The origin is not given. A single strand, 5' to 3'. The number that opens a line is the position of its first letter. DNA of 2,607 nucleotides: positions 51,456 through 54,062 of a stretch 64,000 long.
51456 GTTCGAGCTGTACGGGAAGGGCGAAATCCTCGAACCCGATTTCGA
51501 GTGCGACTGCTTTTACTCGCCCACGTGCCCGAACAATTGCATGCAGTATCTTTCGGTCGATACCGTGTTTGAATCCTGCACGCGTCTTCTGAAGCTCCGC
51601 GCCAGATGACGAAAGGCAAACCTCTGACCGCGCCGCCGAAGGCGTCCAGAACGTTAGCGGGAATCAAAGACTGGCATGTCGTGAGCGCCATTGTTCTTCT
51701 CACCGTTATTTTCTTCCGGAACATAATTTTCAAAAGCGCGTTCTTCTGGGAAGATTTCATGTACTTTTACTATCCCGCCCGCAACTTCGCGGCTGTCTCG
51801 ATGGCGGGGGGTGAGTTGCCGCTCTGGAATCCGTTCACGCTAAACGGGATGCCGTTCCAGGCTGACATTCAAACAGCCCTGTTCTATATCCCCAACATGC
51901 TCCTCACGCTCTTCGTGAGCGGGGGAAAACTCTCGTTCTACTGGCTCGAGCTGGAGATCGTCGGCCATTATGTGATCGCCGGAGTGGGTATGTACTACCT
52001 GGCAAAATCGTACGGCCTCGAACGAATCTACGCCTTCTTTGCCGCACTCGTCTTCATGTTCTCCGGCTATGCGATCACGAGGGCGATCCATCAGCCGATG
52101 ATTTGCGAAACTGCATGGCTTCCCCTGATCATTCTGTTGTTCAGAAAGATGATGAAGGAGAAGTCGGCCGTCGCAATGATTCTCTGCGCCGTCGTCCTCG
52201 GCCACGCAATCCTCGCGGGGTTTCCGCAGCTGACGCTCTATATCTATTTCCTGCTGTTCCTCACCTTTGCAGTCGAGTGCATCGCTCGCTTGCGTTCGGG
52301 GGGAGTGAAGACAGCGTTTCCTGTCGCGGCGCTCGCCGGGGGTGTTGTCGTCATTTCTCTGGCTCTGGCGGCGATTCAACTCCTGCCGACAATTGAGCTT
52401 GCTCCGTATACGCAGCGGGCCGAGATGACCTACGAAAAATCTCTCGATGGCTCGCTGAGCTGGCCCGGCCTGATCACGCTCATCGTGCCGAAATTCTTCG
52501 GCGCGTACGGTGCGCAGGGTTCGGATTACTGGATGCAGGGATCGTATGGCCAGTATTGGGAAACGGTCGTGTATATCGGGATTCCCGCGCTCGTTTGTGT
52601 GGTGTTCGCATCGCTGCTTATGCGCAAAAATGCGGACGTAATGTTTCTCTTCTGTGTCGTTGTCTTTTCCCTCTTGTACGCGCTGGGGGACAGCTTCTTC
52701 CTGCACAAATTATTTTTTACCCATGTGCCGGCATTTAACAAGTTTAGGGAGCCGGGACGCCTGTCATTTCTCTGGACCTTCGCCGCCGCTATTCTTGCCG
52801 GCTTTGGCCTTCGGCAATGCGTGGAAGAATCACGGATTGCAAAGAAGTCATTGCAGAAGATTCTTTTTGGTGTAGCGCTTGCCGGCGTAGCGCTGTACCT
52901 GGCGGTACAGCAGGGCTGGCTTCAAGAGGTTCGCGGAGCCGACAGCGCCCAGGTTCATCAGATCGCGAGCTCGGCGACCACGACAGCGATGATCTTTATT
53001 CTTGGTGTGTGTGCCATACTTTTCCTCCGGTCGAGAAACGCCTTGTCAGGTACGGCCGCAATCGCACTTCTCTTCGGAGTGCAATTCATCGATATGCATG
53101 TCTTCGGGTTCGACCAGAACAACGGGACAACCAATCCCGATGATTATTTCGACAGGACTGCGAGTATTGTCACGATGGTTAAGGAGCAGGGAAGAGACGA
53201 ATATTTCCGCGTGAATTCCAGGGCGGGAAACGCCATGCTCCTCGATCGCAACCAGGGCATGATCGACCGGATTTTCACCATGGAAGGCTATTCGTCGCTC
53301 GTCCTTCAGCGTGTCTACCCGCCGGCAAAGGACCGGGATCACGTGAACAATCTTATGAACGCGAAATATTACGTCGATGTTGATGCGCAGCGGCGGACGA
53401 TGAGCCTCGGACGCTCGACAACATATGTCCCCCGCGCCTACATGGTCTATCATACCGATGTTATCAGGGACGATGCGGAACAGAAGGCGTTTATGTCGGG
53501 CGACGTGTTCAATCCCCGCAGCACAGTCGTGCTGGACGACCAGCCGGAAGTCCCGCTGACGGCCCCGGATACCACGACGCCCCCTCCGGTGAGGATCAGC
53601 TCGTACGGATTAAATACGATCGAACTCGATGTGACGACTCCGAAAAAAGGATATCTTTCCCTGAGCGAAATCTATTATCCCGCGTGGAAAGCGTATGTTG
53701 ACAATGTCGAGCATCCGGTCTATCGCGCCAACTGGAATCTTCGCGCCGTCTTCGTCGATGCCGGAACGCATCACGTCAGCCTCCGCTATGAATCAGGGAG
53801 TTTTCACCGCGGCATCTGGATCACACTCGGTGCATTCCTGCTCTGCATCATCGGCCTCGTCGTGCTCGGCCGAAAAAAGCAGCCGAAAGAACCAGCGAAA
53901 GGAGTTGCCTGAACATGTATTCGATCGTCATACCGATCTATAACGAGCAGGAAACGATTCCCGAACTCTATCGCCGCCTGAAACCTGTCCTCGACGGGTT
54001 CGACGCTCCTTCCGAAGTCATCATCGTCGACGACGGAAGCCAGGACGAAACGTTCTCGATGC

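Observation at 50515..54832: GT9 - YfhO - GtrB-like triad: a complete lipid-linked monosaccharide transfer pathway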

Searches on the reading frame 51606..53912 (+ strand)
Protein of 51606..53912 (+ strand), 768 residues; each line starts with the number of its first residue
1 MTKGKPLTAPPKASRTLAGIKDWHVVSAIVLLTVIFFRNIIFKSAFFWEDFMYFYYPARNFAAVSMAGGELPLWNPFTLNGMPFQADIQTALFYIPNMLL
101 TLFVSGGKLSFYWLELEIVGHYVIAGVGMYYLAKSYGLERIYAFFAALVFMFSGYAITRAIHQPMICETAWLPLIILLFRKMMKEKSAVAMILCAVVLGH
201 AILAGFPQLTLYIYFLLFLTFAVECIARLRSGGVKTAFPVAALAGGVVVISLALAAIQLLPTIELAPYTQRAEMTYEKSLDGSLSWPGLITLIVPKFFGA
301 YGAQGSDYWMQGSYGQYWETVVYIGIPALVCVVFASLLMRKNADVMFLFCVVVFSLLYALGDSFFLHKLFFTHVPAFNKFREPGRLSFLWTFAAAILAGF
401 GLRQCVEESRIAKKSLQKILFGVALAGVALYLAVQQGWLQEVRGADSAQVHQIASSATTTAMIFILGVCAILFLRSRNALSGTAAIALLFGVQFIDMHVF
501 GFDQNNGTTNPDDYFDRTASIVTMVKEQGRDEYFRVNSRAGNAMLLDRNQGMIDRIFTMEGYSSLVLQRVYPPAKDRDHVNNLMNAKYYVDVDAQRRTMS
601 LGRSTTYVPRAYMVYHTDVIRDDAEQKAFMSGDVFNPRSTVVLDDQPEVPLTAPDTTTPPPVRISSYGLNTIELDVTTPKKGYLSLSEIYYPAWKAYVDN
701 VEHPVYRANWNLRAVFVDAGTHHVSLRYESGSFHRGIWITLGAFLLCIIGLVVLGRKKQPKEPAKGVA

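Call 3: search_protein_families(library=pfam, proteins=[window:51606-53912:+], max_evalue=0.01)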
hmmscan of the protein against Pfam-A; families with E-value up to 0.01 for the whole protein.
window:51606-53912:+ (768 aa): 1 family
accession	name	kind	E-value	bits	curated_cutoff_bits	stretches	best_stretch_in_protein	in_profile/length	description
PF09586.16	YfhO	-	1.9e-14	53.5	28.5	2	98-566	77-511/835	Bacterial membrane protein YfhO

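Call 4: search_protein_families(library=ncbifam, proteins=[window:51606-53912:+], max_evalue=0.01)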
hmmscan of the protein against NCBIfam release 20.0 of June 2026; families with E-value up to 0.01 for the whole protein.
window:51606-53912:+ (768 aa): 0 families

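Call 15: find_homologous_proteins(query=window:51606-53909:+)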
Query window:51606-53909:+ (768 aa): 864 proteins with E <= 0.001 among 8000 candidates; the best 120 are listed.
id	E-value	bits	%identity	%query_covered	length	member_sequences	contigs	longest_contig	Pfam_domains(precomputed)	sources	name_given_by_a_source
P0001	0.0e+0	1750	100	100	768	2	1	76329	PF09586.17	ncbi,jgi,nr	ncbi:MAG TPA: YfhO family protein [Bacteroidota bacterium]|jgi:hypothetical protein|nr:YfhO family p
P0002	0.0e+0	1083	63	98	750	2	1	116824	PF09586.17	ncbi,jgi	-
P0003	0.0e+0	1054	61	99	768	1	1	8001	PF09586.17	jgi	jgi:hypothetical protein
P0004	2.2e-298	1010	58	99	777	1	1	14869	PF09586.17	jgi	jgi:hypothetical protein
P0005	5.8e-296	1002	58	99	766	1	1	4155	PF09586.17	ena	-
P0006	1.6e-271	922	54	97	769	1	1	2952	PF09586.17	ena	-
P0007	4.8e-269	913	54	97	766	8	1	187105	PF09586.17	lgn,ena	-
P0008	5.6e-268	910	53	99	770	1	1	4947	PF09586.17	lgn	-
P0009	2.8e-267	907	55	99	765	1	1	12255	PF09586.17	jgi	jgi:hypothetical protein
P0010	2.8e-267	907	55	99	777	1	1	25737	PF09586.17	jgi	jgi:hypothetical protein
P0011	1.3e-266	905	52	97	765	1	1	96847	PF09586.17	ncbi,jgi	jgi:uncharacterized membrane protein YfhO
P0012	1.6e-266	905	53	96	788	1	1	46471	PF09586.17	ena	-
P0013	9.1e-264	896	54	99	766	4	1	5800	PF09586.17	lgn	-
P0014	4.2e-261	887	53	99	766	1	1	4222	PF09586.17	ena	-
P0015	9.0e-261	886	53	99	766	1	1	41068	PF09586.17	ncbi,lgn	-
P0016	1.2e-258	879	52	98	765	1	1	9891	PF09586.17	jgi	-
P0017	1.4e-258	879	51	97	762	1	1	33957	PF09586.17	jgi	jgi:hypothetical protein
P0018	5.9e-256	870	53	99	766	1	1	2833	PF09586.17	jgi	-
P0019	1.6e-255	869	49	99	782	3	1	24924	PF09586.17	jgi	-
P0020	2.7e-255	868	52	99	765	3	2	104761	PF09586.17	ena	-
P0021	5.4e-255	867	51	99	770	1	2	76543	PF09586.17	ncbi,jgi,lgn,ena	-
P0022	1.6e-254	865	51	99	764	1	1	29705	PF09586.17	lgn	-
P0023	3.0e-254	864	51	98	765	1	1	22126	PF09586.17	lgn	-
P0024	5.8e-254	863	51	99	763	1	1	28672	PF09586.17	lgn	-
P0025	1.5e-253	862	51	97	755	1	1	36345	PF09586.17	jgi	jgi:hypothetical protein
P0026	1.3e-252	859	51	99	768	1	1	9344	PF09586.17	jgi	jgi:hypothetical protein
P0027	1.4e-252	859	51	97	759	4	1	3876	PF09586.17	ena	-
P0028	2.4e-251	855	50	99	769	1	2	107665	PF09586.17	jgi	jgi:hypothetical protein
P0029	4.4e-250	851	50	96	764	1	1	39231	PF09586.17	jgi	jgi:hypothetical protein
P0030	1.6e-248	845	51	98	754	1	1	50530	PF09586.17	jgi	jgi:hypothetical protein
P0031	4.8e-248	844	50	99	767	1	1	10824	PF09586.17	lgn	-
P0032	5.8e-248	844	49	98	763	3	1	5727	PF09586.17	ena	-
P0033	1.2e-247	843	49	99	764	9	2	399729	PF09586.17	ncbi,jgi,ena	ncbi:MAG TPA: YfhO family protein [Bacteroidota bacterium]|jgi:hypothetical protein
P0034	2.0e-247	842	51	99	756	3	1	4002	PF09586.17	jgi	jgi:hypothetical protein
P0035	2.4e-247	842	49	100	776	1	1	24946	PF09586.17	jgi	jgi:hypothetical protein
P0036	1.1e-246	839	50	97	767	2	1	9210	PF09586.17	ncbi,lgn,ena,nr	ncbi:MAG TPA: YfhO family protein [Bacteroidota bacterium]|nr:YfhO family protein [Bacteroidota bact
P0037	3.6e-246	838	49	99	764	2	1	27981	PF09586.17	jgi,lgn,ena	-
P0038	6.9e-246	837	51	99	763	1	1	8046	PF09586.17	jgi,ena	-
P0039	4.3e-245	834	49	98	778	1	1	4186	PF09586.17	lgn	-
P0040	4.9e-245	834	52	97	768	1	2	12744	PF09586.17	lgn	-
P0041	1.2e-244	833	51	97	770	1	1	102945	PF09586.17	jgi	jgi:hypothetical protein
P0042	2.7e-244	831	49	97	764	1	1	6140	PF09586.17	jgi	jgi:hypothetical protein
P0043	5.3e-244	830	51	97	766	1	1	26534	PF09586.17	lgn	-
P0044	6.7e-244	830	50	99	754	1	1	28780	PF09586.17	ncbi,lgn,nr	ncbi:MAG: hypothetical protein C0417_05490 [Chlorobiaceae bacterium]|nr:hypothetical protein [Chloro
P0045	9.7e-243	826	49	97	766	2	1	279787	PF09586.17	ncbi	-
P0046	5.6e-242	824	49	98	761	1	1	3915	PF09586.17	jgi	-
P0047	1.7e-241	822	48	99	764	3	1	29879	PF09586.17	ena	-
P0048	2.4e-240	818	49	97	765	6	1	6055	PF09586.17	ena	-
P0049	1.0e-239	816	51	98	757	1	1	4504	PF09586.17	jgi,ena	-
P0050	1.2e-239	816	50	99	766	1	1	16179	PF09586.17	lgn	-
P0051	2.0e-239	815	51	97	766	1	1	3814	PF09586.17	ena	-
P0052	4.5e-239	814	50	97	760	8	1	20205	PF09586.17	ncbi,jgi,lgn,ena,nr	ncbi:MAG: YfhO family protein [Bacteroidetes bacterium]|nr:YfhO family protein [Bacteroidota bacteri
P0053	1.1e-238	813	48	99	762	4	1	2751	PF09586.17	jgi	jgi:uncharacterized membrane protein YfhO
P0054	2.3e-238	812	50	100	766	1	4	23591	PF09586.17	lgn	-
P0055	2.6e-238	812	50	97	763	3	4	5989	PF09586.17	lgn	-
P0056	3.7e-238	811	48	99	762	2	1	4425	PF09586.17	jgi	jgi:uncharacterized membrane protein YfhO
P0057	2.3e-237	809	50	94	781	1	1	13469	PF09586.17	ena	-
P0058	3.0e-237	808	50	97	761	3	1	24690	PF09586.17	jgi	-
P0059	2.3e-236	805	49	95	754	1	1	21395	PF09586.17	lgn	-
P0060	1.2e-235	803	49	97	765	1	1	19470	PF09586.17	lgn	-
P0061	1.4e-235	803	47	99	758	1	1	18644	PF09586.17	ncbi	-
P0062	2.9e-235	802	48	97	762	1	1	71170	PF09586.17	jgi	jgi:hypothetical protein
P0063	9.3e-235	800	48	98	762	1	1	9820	PF09586.17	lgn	-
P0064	2.7e-234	798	48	96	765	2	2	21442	PF09586.17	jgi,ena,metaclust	metaclust:\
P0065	4.6e-234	798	48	98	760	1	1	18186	PF09586.17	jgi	jgi:uncharacterized membrane protein YfhO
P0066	8.4e-234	797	48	99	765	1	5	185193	PF09586.17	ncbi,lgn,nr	ncbi:MAG: YfhO family protein [Ignavibacteriae bacterium]|nr:YfhO family protein [Ignavibacteria bac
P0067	4.4e-233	794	49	97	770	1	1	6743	PF09586.17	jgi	-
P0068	1.6e-232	793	48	97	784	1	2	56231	PF09586.17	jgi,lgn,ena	jgi:hypothetical protein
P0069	7.2e-232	790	48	98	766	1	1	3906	PF09586.17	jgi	jgi:hypothetical protein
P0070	1.6e-231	789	50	96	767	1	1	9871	PF09586.17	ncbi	-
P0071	5.2e-231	788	48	99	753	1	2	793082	PF09586.17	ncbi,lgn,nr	ncbi:MAG: YfhO family protein [Ignavibacteriales bacterium]|nr:YfhO family protein [Ignavibacteriale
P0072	2.0e-230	786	47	99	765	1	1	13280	PF09586.17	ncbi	-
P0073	2.4e-230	785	49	99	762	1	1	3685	PF09586.17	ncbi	-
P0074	1.1e-229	783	46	99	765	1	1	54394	PF09586.17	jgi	jgi:hypothetical protein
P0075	4.4e-229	781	47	98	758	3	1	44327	PF09586.17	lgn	-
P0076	8.2e-229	780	47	99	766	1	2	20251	PF09586.17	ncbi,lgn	-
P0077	1.0e-227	777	48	98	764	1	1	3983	PF09586.17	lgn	-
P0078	2.7e-227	775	47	99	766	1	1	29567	PF09586.17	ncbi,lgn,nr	ncbi:MAG: YfhO family protein [Bacteroidota bacterium]|nr:YfhO family protein [Bacteroidota bacteriu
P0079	2.7e-227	775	48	97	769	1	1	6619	PF09586.17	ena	-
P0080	5.5e-227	774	48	97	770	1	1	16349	PF09586.17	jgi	jgi:hypothetical protein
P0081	3.2e-226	772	47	97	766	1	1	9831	PF09586.17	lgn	-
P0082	1.0e-224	767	48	97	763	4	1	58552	PF09586.17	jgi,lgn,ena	-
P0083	3.7e-224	765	45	99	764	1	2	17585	PF09586.17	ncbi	-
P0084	2.8e-223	762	47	97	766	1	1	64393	PF09586.17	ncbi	-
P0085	3.4e-223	762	47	99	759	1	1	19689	PF09586.17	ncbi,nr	ncbi:MAG: YfhO family protein [Bacteroidota bacterium]|nr:YfhO family protein [Bacteroidota bacteriu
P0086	3.1e-222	759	46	96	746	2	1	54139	PF09586.17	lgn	-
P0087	4.0e-219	748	47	96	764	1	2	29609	PF09586.17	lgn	-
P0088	7.5e-219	747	46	99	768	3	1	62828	PF09586.17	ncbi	-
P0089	2.2e-218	746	49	93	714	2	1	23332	PF09586.17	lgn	-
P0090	1.2e-216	740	46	97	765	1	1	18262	PF09586.17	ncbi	-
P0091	2.1e-214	733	47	95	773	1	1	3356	PF09586.17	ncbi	-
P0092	5.5e-214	731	46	99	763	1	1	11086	PF09586.17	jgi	-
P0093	4.1e-213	728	47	94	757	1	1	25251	PF09586.17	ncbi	-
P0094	1.4e-212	727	46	98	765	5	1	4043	PF09586.17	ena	-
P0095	1.1e-211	724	47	97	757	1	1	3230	PF09586.17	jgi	jgi:hypothetical protein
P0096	2.7e-206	706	45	96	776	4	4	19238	PF09586.17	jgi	jgi:hypothetical protein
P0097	3.2e-206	706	46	97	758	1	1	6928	PF09586.17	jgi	jgi:hypothetical protein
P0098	5.0e-206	705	46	96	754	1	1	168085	PF09586.17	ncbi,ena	-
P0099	5.4e-205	702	45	96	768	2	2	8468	PF09586.17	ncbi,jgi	-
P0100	8.6e-205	701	44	96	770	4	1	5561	PF09586.17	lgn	-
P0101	8.8e-205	701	45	98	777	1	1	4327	PF09586.17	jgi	jgi:hypothetical protein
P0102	2.0e-204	700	46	97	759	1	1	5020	PF09586.17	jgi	-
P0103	5.2e-204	698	43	99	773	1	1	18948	PF09586.17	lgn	-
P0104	5.5e-204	698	46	96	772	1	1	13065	PF09586.17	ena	-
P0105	1.8e-203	696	45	96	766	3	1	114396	PF09586.17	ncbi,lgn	-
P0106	7.5e-203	694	46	96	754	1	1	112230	PF09586.17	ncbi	-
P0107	1.5e-202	693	45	99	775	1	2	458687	PF09586.17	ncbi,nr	ncbi:MAG: YfhO family protein [Bacteroidetes bacterium]|nr:YfhO family protein [Bacteroidota bacteri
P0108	1.6e-202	693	44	97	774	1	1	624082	PF09586.17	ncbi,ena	-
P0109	3.8e-202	692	43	96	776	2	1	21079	PF09586.17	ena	-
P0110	9.4e-201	687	43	99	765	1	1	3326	PF09586.17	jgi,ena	-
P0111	1.2e-200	687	44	98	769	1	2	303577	PF09586.17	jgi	jgi:hypothetical protein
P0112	1.8e-200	687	44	99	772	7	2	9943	PF09586.17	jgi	-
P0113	5.3e-200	685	44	96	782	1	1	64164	PF09586.17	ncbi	-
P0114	7.1e-200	685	46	97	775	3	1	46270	PF09586.17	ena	-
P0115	8.0e-199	681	44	96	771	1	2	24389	PF09586.17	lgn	-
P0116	1.3e-198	680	45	97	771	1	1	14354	PF09586.17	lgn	-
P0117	2.5e-198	679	44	96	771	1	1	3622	PF09586.17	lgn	-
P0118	2.9e-198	679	44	97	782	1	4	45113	PF09586.17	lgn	-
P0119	8.2e-198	678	44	96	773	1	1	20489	PF09586.17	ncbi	-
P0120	1.0e-197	677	44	97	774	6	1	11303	PF09586.17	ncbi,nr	ncbi:MAG TPA: YfhO family protein [Bacteroidota bacterium]|nr:YfhO family protein [Bacteroidota bact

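Call 16: find_encoding_contigs(protein=P0002, flank=8000, max_places=2)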
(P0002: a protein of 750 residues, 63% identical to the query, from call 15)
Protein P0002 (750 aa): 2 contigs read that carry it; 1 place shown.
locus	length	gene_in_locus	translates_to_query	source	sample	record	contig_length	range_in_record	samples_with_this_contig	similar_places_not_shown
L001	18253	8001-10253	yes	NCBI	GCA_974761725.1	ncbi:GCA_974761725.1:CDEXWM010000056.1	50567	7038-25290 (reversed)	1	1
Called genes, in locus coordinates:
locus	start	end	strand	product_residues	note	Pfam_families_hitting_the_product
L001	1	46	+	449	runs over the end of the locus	PF01943:Polysacc_synt, PF13440:Polysacc_synt_3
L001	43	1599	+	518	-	PF01522:Polysacc_deac_1 (weak)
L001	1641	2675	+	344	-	PF13439:Glyco_transf_4, PF13579:Glyco_trans_4_4 (weak), PF00534:Glycos_transf_1, PF13692:Glyco_trans_1_4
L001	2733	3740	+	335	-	PF00487:FA_desaturase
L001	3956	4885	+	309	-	PF13489:Methyltransf_23, PF13847:Methyltransf_31 (weak), PF08241:Methyltransf_11, PF08242:Methyltransf_12, PF13649:Methyltransf_25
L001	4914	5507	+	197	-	-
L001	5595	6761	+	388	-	PF00535:Glycos_transf_2, PF10111:Glyco_tranf_2_2 (faint), PF13641:Glyco_tranf_2_3 (weak)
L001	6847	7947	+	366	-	PF01075:Glyco_transf_9 (weak)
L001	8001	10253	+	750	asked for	PF09586:YfhO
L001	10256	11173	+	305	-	PF00535:Glycos_transf_2, PF10111:Glyco_tranf_2_2 (weak)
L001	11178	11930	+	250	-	PF01209:Ubie_methyltran (weak), PF02353:CMAS (weak), PF13489:Methyltransf_23, PF07021:MetW, PF13847:Methyltransf_31, PF08241:Methyltransf_11, PF08242:Methyltransf_12, PF13649:Methyltransf_25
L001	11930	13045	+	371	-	PF13439:Glyco_transf_4 (weak), PF13579:Glyco_trans_4_4 (weak), PF00534:Glycos_transf_1, PF13692:Glyco_trans_1_4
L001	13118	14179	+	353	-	PF02350:Epimerase_2, PF13439:Glyco_transf_4 (weak)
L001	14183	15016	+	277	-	PF00535:Glycos_transf_2, PF13641:Glyco_tranf_2_3, PF13632:Glyco_trans_2_3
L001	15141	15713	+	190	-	PF00908:dTDP_sugar_isom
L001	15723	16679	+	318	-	PF01073:3Beta_HSD (faint), PF01370:Epimerase, PF04321:RmlD_sub_bind, PF16363:GDP_Man_Dehyd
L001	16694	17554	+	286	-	PF01370:Epimerase, PF04321:RmlD_sub_bind, PF02719:Polysacc_synt_2, PF16363:GDP_Man_Dehyd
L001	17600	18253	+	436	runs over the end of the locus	PF13440:Polysacc_synt_3, PF01554:MatE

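Call 17: find_encoding_contigs(protein=P0033, flank=8000, max_places=2)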
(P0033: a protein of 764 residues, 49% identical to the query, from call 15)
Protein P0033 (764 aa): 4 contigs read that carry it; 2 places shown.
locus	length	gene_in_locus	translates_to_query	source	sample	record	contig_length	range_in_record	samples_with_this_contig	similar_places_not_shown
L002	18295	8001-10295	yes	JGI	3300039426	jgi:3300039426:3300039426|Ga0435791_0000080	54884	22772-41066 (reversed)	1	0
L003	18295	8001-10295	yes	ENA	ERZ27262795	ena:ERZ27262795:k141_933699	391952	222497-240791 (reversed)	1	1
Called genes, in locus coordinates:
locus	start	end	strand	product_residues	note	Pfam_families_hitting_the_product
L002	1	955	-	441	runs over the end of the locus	PF03239:FTR1, PF10080:FtrD-like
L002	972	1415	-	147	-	PF01475:FUR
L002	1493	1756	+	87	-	-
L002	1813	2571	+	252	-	PF00106:adh_short, PF08659:KR, PF13561:adh_short_C2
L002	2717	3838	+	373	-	PF01916:DS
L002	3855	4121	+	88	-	PF07432:Hc1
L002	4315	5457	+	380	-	PF01244:Peptidase_M19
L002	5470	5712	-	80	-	-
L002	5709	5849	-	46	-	-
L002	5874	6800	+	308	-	PF00535:Glycos_transf_2, PF10111:Glyco_tranf_2_2, PF13641:Glyco_tranf_2_3 (weak)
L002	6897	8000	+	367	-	PF01075:Glyco_transf_9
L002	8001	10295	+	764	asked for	PF09586:YfhO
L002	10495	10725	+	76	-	-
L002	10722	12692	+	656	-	PF14559:TPR_19 (weak)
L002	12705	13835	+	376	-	PF13439:Glyco_transf_4, PF13579:Glyco_trans_4_4, PF00534:Glycos_transf_1, PF13692:Glyco_trans_1_4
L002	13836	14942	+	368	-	PF02350:Epimerase_2, PF13439:Glyco_transf_4 (weak)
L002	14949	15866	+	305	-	PF00535:Glycos_transf_2, PF10111:Glyco_tranf_2_2 (faint), PF13506:Glyco_transf_21, PF13641:Glyco_tranf_2_3, PF13632:Glyco_trans_2_3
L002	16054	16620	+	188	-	PF00908:dTDP_sugar_isom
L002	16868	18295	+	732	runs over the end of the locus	PF14312:FG-GAP_2 (faint), PF18962:Por_Secre_tail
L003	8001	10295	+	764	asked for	PF09586:YfhO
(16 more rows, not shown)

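Call 18: find_encoding_contigs(protein=P0071, flank=8000, max_places=2)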
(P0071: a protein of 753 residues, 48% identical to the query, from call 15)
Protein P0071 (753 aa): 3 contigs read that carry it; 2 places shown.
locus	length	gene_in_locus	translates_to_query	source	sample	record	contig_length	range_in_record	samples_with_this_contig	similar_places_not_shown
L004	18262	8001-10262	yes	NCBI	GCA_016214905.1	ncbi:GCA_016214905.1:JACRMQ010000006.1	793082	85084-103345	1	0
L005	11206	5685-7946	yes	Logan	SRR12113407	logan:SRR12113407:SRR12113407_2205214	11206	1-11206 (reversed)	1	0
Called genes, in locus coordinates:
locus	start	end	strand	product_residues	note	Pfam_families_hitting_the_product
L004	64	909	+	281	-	PF00561:Abhydrolase_1, PF12697:Abhydrolase_6, PF12146:Hydrolase_4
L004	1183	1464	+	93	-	PF07661:MORN_2 (faint)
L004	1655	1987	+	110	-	-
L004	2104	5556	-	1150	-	PF00082:Peptidase_S8, PF22544:HYDIN_VesB_CFA65-like_Ig (faint), PF13860:FlgD_ig (weak), PF18962:Por_Secre_tail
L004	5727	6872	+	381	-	PF00535:Glycos_transf_2, PF10111:Glyco_tranf_2_2 (weak), PF13641:Glyco_tranf_2_3 (weak)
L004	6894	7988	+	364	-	PF01075:Glyco_transf_9 (faint)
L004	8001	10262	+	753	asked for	PF09586:YfhO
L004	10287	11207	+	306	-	PF00535:Glycos_transf_2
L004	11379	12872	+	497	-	PF02366:PMT (weak), PF13231:PMT_2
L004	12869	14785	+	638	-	-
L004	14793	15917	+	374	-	PF00534:Glycos_transf_1, PF13692:Glyco_trans_1_4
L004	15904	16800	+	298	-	PF13489:Methyltransf_23, PF07021:MetW (weak), PF13847:Methyltransf_31, PF08241:Methyltransf_11, PF08242:Methyltransf_12, PF13649:Methyltransf_25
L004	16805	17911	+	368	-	PF02350:Epimerase_2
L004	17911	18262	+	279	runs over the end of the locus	PF00535:Glycos_transf_2, PF13641:Glyco_tranf_2_3, PF13506:Glyco_transf_21 (weak), PF13632:Glyco_trans_2_3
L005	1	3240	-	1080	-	?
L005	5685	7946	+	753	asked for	PF09586:YfhO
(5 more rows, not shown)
